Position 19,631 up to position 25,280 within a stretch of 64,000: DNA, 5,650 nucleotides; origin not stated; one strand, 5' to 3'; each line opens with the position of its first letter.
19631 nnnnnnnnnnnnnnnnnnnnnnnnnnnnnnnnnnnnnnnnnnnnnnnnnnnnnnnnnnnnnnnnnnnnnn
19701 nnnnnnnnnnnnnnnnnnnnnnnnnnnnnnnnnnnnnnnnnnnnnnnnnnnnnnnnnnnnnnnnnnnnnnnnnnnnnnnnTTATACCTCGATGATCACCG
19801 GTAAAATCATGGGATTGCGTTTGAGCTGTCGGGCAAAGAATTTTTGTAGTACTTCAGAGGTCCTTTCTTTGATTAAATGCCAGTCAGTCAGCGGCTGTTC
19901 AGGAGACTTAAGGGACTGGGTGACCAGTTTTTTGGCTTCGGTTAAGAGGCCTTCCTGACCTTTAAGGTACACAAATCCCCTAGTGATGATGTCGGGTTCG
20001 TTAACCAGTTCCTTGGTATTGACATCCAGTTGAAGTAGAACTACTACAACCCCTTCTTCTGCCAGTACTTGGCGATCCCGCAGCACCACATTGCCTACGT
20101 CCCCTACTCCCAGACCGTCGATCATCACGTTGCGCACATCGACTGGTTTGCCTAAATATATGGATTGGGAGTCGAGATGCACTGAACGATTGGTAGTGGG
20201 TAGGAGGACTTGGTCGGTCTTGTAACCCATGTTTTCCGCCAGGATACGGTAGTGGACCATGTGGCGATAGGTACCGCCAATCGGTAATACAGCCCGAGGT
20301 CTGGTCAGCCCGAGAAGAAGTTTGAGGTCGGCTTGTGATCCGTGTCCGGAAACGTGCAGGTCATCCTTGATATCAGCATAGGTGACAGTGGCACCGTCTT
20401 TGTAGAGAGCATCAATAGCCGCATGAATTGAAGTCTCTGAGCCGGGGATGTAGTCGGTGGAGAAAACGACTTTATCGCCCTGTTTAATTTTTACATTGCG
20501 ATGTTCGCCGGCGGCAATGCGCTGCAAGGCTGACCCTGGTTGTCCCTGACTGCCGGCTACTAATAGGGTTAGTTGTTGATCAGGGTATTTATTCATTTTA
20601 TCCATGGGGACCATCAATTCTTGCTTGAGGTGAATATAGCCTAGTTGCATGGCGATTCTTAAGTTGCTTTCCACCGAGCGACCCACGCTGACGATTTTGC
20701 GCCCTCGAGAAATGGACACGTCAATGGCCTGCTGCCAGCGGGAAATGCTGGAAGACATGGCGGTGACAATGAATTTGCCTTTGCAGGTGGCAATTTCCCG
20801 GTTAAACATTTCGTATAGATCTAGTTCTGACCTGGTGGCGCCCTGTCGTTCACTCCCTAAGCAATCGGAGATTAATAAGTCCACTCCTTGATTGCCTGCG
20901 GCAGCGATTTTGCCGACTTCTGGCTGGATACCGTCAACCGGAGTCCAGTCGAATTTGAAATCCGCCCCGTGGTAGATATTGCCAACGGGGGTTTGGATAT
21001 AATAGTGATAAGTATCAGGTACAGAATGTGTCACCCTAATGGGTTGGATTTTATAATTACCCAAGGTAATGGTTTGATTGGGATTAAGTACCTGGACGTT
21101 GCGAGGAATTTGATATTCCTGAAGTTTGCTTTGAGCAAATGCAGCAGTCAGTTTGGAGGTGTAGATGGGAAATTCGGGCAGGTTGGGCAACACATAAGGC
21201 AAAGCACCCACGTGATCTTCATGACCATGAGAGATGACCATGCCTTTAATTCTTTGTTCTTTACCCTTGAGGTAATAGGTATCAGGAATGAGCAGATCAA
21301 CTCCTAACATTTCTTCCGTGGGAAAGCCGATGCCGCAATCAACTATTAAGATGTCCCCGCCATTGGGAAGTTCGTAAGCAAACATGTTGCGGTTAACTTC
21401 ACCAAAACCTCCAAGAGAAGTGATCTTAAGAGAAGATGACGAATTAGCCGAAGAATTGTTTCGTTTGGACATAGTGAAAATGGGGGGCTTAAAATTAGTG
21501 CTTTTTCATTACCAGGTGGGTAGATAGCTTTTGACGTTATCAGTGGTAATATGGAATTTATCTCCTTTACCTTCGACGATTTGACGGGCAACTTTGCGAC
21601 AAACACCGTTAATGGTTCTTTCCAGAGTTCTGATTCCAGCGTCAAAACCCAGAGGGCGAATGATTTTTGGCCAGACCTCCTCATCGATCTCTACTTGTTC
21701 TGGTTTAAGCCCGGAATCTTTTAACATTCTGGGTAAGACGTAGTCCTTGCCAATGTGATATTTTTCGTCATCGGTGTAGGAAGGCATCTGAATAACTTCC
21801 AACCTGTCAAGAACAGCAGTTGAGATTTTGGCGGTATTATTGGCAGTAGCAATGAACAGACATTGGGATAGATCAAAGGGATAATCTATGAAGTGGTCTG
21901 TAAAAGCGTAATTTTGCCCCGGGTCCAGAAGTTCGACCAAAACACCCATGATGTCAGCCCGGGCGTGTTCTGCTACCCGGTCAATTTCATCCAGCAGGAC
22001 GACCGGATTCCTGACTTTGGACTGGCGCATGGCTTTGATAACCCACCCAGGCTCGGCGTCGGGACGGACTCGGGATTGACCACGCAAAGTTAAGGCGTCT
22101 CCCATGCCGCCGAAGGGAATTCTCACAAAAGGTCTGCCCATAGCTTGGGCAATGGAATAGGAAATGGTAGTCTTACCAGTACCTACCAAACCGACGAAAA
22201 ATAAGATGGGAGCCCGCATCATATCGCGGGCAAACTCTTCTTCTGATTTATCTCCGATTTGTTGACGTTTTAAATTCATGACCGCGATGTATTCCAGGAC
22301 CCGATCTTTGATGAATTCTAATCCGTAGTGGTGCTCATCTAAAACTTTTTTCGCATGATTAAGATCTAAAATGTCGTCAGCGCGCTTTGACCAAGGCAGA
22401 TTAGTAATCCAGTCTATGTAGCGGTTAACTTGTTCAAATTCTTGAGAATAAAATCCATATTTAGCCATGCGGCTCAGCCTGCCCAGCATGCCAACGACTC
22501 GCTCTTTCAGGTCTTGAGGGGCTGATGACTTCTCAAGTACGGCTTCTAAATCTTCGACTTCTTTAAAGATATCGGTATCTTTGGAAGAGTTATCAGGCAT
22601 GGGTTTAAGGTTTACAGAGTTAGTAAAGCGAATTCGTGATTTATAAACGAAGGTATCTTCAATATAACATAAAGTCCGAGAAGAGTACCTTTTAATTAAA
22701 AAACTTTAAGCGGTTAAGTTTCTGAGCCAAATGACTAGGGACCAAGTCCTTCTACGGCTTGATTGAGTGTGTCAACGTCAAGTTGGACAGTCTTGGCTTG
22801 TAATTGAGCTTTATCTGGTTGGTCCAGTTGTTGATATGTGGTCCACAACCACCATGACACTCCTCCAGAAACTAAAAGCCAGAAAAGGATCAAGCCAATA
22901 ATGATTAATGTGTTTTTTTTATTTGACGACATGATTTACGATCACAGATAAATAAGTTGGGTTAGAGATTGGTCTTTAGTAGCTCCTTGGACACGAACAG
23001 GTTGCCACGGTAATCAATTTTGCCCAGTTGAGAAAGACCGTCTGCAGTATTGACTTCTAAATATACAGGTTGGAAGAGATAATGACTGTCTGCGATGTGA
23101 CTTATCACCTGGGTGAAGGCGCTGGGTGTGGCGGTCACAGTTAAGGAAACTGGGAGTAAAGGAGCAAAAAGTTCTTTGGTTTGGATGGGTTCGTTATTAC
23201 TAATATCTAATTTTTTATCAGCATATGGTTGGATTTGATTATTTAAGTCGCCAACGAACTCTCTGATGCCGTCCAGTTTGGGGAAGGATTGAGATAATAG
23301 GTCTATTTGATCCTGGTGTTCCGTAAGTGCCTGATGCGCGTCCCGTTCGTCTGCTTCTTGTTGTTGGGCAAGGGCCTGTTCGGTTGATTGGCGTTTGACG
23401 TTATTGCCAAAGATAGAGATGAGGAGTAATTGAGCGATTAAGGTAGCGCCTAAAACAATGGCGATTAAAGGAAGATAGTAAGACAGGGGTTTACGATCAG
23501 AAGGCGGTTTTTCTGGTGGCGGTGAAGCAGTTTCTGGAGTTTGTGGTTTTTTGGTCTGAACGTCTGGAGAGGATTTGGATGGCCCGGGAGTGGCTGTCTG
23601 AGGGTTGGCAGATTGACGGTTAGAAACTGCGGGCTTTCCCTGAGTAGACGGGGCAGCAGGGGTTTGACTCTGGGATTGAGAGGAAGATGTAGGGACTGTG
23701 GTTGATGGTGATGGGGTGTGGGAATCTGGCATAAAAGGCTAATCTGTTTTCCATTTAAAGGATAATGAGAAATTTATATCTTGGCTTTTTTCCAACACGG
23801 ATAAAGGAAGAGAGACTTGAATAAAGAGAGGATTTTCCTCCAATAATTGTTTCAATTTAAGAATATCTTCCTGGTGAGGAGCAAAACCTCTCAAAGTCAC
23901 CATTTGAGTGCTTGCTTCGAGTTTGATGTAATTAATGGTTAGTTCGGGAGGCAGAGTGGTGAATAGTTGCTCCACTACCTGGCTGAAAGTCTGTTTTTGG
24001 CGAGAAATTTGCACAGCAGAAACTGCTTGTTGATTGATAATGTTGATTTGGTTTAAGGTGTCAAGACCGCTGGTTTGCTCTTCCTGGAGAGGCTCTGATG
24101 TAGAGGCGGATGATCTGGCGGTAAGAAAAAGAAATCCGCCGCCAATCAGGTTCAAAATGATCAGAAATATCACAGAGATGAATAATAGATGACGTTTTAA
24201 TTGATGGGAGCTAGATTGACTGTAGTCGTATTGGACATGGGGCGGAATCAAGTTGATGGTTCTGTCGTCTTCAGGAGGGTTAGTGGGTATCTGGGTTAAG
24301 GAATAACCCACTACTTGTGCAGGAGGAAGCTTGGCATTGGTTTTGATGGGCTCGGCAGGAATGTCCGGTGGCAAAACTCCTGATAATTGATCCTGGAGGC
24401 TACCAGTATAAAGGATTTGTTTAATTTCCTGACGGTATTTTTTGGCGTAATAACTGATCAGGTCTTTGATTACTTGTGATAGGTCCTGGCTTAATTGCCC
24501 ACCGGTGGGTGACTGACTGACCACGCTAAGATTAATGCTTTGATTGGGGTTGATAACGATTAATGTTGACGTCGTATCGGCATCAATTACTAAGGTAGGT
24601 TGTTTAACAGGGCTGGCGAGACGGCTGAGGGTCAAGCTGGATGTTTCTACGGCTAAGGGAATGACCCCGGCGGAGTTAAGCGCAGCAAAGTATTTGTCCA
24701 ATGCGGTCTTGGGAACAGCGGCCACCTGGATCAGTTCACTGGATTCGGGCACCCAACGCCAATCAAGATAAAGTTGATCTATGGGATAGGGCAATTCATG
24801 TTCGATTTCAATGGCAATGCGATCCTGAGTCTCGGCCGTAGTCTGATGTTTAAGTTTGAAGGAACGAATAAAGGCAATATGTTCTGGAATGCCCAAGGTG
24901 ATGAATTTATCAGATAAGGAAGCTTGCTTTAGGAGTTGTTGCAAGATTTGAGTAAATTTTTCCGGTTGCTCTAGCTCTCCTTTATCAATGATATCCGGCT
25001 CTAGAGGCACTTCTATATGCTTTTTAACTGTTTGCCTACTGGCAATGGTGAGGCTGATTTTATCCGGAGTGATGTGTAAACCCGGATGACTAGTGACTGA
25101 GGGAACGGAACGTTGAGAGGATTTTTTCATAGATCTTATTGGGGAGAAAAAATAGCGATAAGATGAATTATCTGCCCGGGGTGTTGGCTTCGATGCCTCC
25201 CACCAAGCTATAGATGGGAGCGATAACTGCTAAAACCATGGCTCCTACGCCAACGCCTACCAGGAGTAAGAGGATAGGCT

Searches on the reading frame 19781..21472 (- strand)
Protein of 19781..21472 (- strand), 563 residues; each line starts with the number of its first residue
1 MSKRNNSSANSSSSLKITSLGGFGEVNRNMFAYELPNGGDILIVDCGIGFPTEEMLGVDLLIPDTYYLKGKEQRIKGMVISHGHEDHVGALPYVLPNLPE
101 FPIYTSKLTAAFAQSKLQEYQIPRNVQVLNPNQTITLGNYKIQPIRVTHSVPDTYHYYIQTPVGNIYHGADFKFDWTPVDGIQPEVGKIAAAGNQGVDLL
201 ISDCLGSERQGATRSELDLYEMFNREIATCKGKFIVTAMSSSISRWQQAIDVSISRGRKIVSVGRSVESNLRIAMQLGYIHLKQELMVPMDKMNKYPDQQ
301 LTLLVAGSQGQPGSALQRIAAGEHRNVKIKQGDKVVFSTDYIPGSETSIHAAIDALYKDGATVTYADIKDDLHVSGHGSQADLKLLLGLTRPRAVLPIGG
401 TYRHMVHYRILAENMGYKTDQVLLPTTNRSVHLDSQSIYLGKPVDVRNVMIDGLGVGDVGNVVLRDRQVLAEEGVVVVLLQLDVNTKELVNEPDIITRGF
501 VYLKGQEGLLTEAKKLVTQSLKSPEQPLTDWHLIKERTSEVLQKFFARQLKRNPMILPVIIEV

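Call 7: search_protein_families(library=pfam, proteins=[window:19781-21472:-])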
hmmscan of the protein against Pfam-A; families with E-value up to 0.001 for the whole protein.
window:19781-21472:- (563 aa): 5 families
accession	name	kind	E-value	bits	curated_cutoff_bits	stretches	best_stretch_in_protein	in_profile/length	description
PF22505.1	RNase_J_b_CASP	-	8e-39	132.7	27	1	232-356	2-126/126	Ribonuclease J, beta-CASP domain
PF17770.6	RNase_J_C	-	4.8e-28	98.6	23.8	1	463-563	1-102/102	Ribonuclease J C-terminal domain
PF12706.13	Lactamase_B_2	-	5.6e-10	39.6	27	1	71-175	26-147/200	Beta-lactamase superfamily domain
PF00753.33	Lactamase_B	-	4.3e-08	33.8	22.7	1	26-118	4-87/196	Metallo-beta-lactamase superfamily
PF07521.17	RMMBL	-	1.3e-05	25.5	21.6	1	370-419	10-60/63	Zn-dependent metallo-hydrolase RNA specificity domain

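Call 8: search_protein_families(library=ncbifam, proteins=[window:19781-21472:-])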
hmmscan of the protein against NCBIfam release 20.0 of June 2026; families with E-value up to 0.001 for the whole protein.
window:19781-21472:- (563 aa): 7 families
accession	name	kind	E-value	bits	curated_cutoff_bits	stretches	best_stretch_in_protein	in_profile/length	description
NF047419.1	RNase_J1_RnjA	exception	1.5e-161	538.9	820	1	16-562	3-548/549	ribonuclease J1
TIGR00649.1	MG423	subfamily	1.1e-155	519.2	400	1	15-561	1-546/546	RNase J family beta-CASP ribonuclease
TIGR03675.1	arCOG00543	equivalog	3.7e-08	32.1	580.2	1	10-114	170-268/631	beta-CASP ribonuclease aCPSF1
NF008887.0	PRK11921.1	equivalog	2.7e-06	26.5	635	1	74-160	71-155/396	anaerobic nitric oxide reductase flavorubredoxin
NF012229.1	bla_class_B_core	domain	6e-06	26.5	100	1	72-143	49-121/139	metallo-beta-lactamase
NF008580.0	PRK11539.1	equivalog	0.00037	19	969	1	38-110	521-589/758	ComEC family protein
NF003954.0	PRK05452.1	equivalog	0.0005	19.1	711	1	74-141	71-136/479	anaerobic nitric oxide reductase flavorubredoxin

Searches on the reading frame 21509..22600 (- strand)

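Call 7: search_protein_families(library=pfam, proteins=[window:21509-22600:-])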
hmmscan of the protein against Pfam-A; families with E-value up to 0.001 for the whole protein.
window:21509-22600:- (363 aa): 4 families
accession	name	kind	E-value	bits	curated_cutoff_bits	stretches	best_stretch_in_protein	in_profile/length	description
PF00004.35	AAA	-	1e-15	58.8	21.2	1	134-271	2-127/131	ATPase family associated with various cellular activities (AAA)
PF22667.2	Lon_lid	-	1.9e-14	53.5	27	1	294-346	1-53/57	Lon protease AAA+ ATPase lid domain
PF07728.20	AAA_5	-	7e-07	29.8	22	1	133-266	2-138/139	AAA domain (dynein-related subfamily)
PF07724.20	AAA_2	-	0.00037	21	27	1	195-258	73-128/166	AAA domain (Cdc48 subfamily)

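Call 8: search_protein_families(library=ncbifam, proteins=[window:21509-22600:-])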
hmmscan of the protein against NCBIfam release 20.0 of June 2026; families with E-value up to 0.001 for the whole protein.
window:21509-22600:- (363 aa): 5 families
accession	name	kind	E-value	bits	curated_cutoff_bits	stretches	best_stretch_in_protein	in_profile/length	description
TIGR00763.1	lon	equivalog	2e-99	334.2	608.05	1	13-348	252-571/795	endopeptidase La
NF008053.0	PRK10787.1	equivalog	2.3e-74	250.9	891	1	10-360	246-579/784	endopeptidase La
TIGR02639.1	ClpA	equivalog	3.7e-05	22.1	993.15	1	56-258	423-609/734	ATP-dependent Clp protease ATP-binding subunit ClpA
NF003229.0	PRK04195.1-5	equivalog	0.00052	18.8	280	0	128-223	44-129/413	replication factor C large subunit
NF010552.0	PRK13946.1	equivalog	0.00066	19.3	186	0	118-159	11-52/198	shikimate kinase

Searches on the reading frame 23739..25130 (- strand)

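Call 76: search_protein_families(library=pfam, proteins=[window:23739-25130:-], max_evalue=0.00001)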
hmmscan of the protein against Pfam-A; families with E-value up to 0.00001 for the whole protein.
window:23739-25130:- (463 aa): 1 family
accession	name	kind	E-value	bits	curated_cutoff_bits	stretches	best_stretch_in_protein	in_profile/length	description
PF11104.14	PilM_2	-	1.2e-10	41.3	27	1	34-177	22-171/340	Type IV pilus assembly protein PilM;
